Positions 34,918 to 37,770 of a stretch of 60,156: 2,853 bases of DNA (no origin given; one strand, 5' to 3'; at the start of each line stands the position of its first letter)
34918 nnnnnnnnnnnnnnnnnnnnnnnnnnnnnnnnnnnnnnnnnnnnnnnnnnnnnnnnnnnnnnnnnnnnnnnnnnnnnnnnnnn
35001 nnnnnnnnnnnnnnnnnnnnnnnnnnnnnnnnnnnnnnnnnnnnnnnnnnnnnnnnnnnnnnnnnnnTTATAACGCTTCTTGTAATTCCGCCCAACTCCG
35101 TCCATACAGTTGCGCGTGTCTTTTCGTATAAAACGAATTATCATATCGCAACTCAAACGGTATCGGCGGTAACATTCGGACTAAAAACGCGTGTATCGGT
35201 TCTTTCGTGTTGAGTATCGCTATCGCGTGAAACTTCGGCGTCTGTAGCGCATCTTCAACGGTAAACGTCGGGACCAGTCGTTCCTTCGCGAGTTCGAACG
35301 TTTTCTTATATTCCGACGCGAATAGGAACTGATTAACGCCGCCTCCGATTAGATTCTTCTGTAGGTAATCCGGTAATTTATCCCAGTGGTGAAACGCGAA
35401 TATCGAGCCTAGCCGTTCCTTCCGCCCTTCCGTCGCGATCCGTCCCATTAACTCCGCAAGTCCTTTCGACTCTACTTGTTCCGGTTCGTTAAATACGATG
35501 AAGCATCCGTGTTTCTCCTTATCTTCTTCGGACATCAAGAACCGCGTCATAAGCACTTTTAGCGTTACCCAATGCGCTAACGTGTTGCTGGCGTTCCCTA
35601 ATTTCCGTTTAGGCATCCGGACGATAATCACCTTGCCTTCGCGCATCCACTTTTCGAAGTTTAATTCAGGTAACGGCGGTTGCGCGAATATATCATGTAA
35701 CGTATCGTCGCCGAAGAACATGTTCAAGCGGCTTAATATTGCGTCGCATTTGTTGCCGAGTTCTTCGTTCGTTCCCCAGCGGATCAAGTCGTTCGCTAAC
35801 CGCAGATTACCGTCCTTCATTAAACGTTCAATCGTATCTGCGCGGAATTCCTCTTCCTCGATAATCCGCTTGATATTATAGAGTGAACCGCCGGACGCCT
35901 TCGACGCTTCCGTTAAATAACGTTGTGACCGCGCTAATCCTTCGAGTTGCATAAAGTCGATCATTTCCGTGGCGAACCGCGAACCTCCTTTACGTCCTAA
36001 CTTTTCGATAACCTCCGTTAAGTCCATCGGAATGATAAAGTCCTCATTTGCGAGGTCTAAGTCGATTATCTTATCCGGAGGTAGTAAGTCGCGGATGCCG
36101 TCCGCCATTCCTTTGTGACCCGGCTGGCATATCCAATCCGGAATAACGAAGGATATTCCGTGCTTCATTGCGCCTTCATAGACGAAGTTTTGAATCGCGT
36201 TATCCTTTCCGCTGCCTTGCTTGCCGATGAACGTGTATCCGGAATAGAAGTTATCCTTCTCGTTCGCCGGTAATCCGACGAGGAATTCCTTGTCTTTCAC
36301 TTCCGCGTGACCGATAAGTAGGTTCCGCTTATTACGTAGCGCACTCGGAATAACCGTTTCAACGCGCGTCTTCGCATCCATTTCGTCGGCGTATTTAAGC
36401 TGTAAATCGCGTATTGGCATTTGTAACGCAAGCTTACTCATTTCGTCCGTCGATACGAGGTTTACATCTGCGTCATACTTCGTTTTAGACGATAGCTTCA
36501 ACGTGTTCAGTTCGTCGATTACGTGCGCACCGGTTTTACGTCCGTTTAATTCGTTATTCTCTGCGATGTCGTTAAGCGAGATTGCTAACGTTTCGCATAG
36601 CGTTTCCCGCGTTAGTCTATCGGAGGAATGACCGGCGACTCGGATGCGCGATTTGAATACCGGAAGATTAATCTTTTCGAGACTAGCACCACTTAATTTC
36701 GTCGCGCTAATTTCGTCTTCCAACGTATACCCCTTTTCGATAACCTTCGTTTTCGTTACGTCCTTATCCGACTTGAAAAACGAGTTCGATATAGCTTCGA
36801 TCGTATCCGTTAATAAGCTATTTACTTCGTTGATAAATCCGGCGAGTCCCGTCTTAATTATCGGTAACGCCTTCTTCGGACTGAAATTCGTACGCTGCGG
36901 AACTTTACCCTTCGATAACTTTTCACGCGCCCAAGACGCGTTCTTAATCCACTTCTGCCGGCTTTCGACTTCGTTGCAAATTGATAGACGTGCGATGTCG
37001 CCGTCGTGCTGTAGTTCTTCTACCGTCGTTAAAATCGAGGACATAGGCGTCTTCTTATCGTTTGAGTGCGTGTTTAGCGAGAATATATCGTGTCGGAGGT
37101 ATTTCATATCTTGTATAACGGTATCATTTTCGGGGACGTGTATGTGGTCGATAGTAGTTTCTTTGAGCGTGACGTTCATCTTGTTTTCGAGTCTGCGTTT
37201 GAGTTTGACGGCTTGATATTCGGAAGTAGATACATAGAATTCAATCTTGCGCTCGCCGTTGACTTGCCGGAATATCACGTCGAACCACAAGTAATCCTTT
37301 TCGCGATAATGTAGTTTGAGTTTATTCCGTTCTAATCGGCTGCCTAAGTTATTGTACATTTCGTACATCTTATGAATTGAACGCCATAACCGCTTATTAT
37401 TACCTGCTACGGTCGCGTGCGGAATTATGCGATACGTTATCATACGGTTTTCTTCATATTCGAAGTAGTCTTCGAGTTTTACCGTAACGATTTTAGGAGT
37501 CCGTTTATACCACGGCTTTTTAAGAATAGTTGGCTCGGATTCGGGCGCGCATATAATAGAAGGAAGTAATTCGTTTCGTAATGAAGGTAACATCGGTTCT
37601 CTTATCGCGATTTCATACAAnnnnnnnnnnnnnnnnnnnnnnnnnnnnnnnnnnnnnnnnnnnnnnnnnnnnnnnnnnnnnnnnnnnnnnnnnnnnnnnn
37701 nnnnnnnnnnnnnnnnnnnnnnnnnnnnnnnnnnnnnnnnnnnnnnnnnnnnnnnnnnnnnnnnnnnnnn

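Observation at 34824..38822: Self-contained cassette between lysis genes and attP: RHH protein, two small membrane proteins, 850-aa deviant P-loop protein, second RHH-like protein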

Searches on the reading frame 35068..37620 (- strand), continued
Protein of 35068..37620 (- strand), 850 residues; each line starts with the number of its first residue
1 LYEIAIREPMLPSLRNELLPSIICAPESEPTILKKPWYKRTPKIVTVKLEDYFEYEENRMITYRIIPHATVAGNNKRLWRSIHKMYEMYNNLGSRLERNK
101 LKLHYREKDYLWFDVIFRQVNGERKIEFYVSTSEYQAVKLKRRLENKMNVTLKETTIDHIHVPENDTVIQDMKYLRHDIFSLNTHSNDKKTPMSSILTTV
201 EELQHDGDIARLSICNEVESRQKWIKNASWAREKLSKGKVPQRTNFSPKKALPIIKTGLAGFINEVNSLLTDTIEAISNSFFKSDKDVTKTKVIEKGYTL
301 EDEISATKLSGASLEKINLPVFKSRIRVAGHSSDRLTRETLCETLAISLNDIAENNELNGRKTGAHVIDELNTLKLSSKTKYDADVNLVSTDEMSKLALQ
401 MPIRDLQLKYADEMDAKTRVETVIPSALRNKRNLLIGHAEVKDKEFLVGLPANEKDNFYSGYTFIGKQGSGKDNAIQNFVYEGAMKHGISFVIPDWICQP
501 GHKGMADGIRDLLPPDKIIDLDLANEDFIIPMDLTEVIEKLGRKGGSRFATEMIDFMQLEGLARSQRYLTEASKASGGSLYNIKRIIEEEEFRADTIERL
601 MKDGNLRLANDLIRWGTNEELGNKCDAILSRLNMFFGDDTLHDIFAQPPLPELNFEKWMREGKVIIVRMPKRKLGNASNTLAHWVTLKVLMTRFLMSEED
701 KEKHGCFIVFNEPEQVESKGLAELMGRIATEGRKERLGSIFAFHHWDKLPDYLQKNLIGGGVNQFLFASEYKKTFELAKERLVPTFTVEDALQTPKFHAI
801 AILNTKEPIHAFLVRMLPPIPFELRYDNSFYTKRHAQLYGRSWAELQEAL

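Call 75: get_annotated_region(hit=H16, flank=2500)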
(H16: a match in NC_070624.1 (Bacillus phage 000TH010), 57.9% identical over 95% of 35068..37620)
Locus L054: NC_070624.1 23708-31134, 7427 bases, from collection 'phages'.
description: Bacillus phage 000TH010, complete genome.
organism: Bacillus phage 000TH010 (NCBI taxid 2601652)
taxonomy: Viruses; Duplodnaviria; Heunggongvirae; Uroviricota; Caudoviricetes
host: Bacillus subtilis; source: soil; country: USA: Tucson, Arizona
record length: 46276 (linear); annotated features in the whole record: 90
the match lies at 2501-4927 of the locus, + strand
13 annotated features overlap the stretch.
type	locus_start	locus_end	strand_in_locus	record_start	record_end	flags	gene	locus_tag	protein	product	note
CDS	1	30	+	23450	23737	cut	38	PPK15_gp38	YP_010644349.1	hypothetical protein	-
CDS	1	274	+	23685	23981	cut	39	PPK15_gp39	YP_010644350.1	DNA binding protein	-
CDS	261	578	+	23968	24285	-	40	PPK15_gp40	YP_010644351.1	hypothetical protein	-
CDS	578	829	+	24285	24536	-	41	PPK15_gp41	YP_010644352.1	hypothetical protein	-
CDS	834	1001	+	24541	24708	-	42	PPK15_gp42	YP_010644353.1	hypothetical protein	-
CDS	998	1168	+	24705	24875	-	43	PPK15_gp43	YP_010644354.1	hypothetical protein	-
CDS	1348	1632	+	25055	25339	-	44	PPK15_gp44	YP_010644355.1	hypothetical protein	-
CDS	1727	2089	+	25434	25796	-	45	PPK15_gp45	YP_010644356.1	hypothetical protein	-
CDS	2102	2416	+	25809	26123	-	46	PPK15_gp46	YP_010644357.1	hypothetical protein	-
CDS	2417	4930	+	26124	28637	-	47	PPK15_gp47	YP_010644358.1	ATPase domain protein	-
CDS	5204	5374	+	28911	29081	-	48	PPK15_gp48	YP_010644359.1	hypothetical protein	-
CDS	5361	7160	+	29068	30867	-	49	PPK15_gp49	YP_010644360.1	tail spike protein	-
CDS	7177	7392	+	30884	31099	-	50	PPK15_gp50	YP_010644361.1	hypothetical protein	-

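Call 76: get_annotated_region(hit=H9, flank=2500)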
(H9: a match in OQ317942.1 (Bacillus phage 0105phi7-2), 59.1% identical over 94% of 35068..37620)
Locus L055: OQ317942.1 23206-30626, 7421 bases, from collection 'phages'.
description: Bacillus phage 0105phi7-2, complete genome.
organism: Bacillus phage 0105phi7-2 (NCBI taxid 3025408)
taxonomy: Viruses; Duplodnaviria; Heunggongvirae; Uroviricota; Caudoviricetes
host: Bacillus thuringiensis; source: -; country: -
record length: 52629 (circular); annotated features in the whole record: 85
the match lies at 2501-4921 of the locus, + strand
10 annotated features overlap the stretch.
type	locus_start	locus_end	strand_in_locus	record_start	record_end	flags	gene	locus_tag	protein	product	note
CDS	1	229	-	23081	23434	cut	-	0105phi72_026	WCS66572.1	YolD-like protein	HHpred match to PF08863, YolD, said by Pfam to be functionally equivalent to the UmuD subunit of polymerase V from ...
CDS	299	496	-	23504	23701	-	-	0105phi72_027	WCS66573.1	hypothetical protein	member of 65 residue protein family found in B. cereus group chromosomes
CDS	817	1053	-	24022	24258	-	-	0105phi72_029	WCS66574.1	lambda cI-like DNA binding protein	HHpred match to SUPFAM0051249 a.35.1 lambda repressor-like DNA-binding domains; and related DNA binding domains; The ...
CDS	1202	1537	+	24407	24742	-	-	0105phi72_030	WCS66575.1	hypothetical protein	member of 111 residue family in Bacillus chromosomes and phages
CDS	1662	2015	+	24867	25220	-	-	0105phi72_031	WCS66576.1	hypothetical protein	member of 117 residue family in Bacillus chromosomes and phages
CDS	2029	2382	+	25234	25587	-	-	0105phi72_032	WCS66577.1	hypothetical protein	member of 117 residue family in Bacillus chromosomes and phages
CDS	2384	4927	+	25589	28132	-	-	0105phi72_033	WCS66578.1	DNA helicase or translocase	C-terminal domain (310-847) is an HHpred match to the C-terminal domain of pdb:7O43 TrwK subunit of the the type IV ...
CDS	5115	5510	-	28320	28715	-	-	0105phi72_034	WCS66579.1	RepA-linked protein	Most homologs are adjacent to a RepA/ParA gene; many are in a prophage context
CDS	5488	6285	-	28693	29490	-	-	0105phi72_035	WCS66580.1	plasmid-partitioning ATPase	HHpred match to PRK13869 RepA, and related models of plasmid-partitioning ATPases; RepA plasmid-partitioning ATPase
CDS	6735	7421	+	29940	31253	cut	-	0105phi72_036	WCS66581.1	bifunctional primase and DNA binding protein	HHpred of N-terminal domain to PF16793 RepB primase; The C-terminal domain is often encoded as a separate polypeptide ...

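Call 82: fold_search(model_id=the predicted structure, library=viral)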
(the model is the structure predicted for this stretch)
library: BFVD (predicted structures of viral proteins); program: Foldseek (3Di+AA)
matches with E <= 10: 484; with E <= 0.001: 13
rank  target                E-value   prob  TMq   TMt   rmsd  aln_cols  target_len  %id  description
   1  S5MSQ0                4.6e-46  1.00  0.69  0.65   9.6       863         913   20  Lipid A export ATP-binding/permease protein Msb [Bacillus phage JL]
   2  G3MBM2                1.2e-37  1.00  0.44  0.45  16.3       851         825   16  Gp156 [Bacillus phage G]
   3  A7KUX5                6.0e-29  1.00  0.40  0.43  32.9       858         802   15  (no name in the UniProt tables at hand)
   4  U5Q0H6                2.6e-25  1.00  0.34  0.50  23.2       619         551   18  Uncharacterized protein [Bacillus phage Slash]
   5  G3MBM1                1.2e-12  1.00  0.24  0.34  16.2       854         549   10  Gp155 [Bacillus phage G]
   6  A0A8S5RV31            7.1e-10  1.00  0.38  0.42   6.8       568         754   11  Conjugal transfer protein [Siphoviridae sp. ctHip2]
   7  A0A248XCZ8            2.3e-09  1.00  0.32  0.51   7.1       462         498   12  Helicase HerA-like C-terminal domain-containing protein [Klebsiella phage YMC16/01/N133_KPN_BP]
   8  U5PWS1                8.8e-09  1.00  0.22  0.75   2.5       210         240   22  Uncharacterized protein [Bacillus phage Slash]
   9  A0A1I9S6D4            3.4e-07  1.00  0.21  0.50   8.9       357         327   12  (no name in the UniProt tables at hand)
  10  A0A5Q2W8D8            6.5e-06  1.00  0.30  0.54   8.1       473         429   13  (no name in the UniProt tables at hand)
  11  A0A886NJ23            8.3e-06  1.00  0.19  0.36  18.4       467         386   13  (no name in the UniProt tables at hand)
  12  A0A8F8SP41            5.0e-05  1.00  0.18  0.38  18.8       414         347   10  (no name in the UniProt tables at hand)
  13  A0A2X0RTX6            9.0e-04  1.00  0.18  0.38  17.9       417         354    9  B354L [African swine fever virus]
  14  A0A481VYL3            2.4e-03  1.00  0.19  0.33  11.2       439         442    9  (no name in the UniProt tables at hand)
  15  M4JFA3                3.5e-03  1.00  0.22  0.66   6.9       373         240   11  Putative ATPase [Haloarcula hispanica virus PH1]
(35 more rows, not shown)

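Call 98: find_encoding_contigs(protein=P0013, flank=8000, max_places=2)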
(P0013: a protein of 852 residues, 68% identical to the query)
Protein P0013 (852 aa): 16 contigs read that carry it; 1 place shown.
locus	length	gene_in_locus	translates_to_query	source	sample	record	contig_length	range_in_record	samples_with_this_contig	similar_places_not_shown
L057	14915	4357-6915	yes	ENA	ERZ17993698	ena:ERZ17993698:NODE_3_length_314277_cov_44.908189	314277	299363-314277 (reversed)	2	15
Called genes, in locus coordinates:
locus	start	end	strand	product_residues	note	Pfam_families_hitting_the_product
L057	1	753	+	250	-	?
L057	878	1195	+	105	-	-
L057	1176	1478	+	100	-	-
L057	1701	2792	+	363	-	-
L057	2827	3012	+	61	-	-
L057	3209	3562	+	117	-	-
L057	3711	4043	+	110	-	PF04956:TrbC (weak)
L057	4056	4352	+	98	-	-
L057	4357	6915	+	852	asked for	-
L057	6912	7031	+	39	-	-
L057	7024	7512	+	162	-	-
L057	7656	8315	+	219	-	-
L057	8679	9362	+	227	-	-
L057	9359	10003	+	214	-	-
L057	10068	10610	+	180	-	-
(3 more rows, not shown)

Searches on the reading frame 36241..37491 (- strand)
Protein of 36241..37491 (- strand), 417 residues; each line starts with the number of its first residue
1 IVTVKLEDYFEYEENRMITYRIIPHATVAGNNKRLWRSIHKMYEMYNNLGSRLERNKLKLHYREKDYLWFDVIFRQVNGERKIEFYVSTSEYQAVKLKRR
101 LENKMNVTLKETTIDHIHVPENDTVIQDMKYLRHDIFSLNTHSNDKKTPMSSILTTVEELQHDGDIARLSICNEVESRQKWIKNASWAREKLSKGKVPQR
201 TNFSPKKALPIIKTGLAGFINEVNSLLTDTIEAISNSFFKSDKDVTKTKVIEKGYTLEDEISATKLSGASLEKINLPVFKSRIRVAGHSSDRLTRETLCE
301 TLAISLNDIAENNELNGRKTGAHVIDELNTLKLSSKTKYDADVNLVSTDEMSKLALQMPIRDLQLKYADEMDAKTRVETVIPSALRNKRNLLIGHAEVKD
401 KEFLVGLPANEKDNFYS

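Call 46: predict_structure(alignment_id=A2)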
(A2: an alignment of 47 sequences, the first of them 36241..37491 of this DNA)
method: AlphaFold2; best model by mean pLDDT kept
length: 417 residues; sequences in the alignment: 47
mean_pLDDT: 76.8   pTM: 0.74
mean pLDDT of the five models: 76.8, 75.5, 75.2, 71.8, 70.0
residues with pLDDT >= 90: 125; 70-90: 168; 50-70: 77; < 50: 47
segments of 3 or more residues with pLDDT < 50: 201-218, 240-242, 247-264, 415-417
pLDDT, mean of each block of 10 residues (from residue 1): 63 88 79 87 82 75 88 93 95 91 87 93 91 77 58 87 94 91 84 70 42 48 56 54 48 41 56 87 95 92 78 78 90 87 87 83 82 65 76 75 76 52
secondary structure, 60 per line:
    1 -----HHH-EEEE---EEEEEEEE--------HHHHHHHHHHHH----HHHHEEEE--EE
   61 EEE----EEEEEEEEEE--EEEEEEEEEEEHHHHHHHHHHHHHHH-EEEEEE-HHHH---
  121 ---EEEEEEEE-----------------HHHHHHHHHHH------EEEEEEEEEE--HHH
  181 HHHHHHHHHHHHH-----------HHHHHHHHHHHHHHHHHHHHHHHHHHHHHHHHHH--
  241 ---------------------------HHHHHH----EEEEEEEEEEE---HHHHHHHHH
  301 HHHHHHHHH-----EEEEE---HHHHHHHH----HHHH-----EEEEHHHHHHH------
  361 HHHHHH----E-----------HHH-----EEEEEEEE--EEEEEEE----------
elements in order: E10-13 E17-24 H33-44 H49-52 E53-56 E59-63 E68-77 E80-90 H91-105 E107-112 H114-117 E124-131 H149-159 E166-175 H178-193 H205-238 H268-273 E278-288 H292-309 E315-319 H323-330 H335-338 E344-347 H348-354 H361-366 E391-398 E401-407

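Call 48: fold_search(model_id=the predicted structure, library=pdb)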
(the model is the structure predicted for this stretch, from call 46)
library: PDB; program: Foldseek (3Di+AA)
matches with E <= 10: 520; with E <= 0.001: 14
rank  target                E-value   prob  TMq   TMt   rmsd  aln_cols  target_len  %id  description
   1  7o42_E                7.6e-06  1.00  0.38  0.19  11.6       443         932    7  TrwK/VirB4unbound trimer of dimers complex (with Hcp1) from the R388 type IV secretion system determined by cryo-EM. (released 2022-06-22)
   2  7o42_A                1.1e-05  1.00  0.38  0.19   9.7       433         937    8  TrwK/VirB4unbound trimer of dimers complex (with Hcp1) from the R388 type IV secretion system determined by cryo-EM. (released 2022-06-22)
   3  7o43_B                3.3e-05  1.00  0.35  0.21  11.3       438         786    9  TrwK/VirB4unbound dimer complex from R388 type IV secretion system determined by cryo-EM. (released 2022-06-22)
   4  8rtb_A                3.3e-05  1.00  0.33  0.21  10.5       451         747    8  Extended inner membrane complex (IMC) protomer structure (TrwM/VirB3-TrwK/VirB4-TrwI/VirB6-TrwG/VirB8-TrwE/VirB10) fro (released 2024-06-19)
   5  8rtd_O                3.3e-05  1.00  0.33  0.20  10.5       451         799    8  Stalk-Arches-IMC structure from the fully-assembled R388 type IV secretion system determined by cryo-EM. (released 2024-06-19)
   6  8rtd_T                3.3e-05  1.00  0.33  0.20  10.5       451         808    8  Stalk-Arches-IMC structure from the fully-assembled R388 type IV secretion system determined by cryo-EM. (released 2024-06-19)
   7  8rtd_g                4.6e-05  1.00  0.33  0.21  12.3       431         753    7  Stalk-Arches-IMC structure from the fully-assembled R388 type IV secretion system determined by cryo-EM. (released 2024-06-19)
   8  7o41_B                7.7e-05  1.00  0.38  0.25  12.2       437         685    6  Hexameric composite model of the Inner Membrane Complex (IMC) with the Arches from the fully-assembled R388 type IV se (released 2022-06-22)
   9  7o43_A                7.7e-05  1.00  0.38  0.22  12.1       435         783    7  TrwK/VirB4unbound dimer complex from R388 type IV secretion system determined by cryo-EM. (released 2022-06-22)
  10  8rtd_h                1.3e-04  1.00  0.36  0.33   9.8       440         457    8  Stalk-Arches-IMC structure from the fully-assembled R388 type IV secretion system determined by cryo-EM. (released 2024-06-19)
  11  8rtd_V                1.6e-04  1.00  0.35  0.23   9.5       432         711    8  Stalk-Arches-IMC structure from the fully-assembled R388 type IV secretion system determined by cryo-EM. (released 2024-06-19)
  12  8rtd_P                1.9e-04  1.00  0.35  0.22   9.5       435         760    8  Stalk-Arches-IMC structure from the fully-assembled R388 type IV secretion system determined by cryo-EM. (released 2024-06-19)
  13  8rtb_B                3.0e-04  1.00  0.35  0.24   9.5       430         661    7  Extended inner membrane complex (IMC) protomer structure (TrwM/VirB3-TrwK/VirB4-TrwI/VirB6-TrwG/VirB8-TrwE/VirB10) fro (released 2024-06-19)
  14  7o41_A                9.7e-04  0.99  0.33  0.20  12.4       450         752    8  Hexameric composite model of the Inner Membrane Complex (IMC) with the Arches from the fully-assembled R388 type IV se (released 2022-06-22)
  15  3dtz_C                1.7e-02  0.41  0.16  0.28  21.1       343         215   10  Crystal structure of Putative Chlorite dismutase TA0507 (released 2008-08-05)
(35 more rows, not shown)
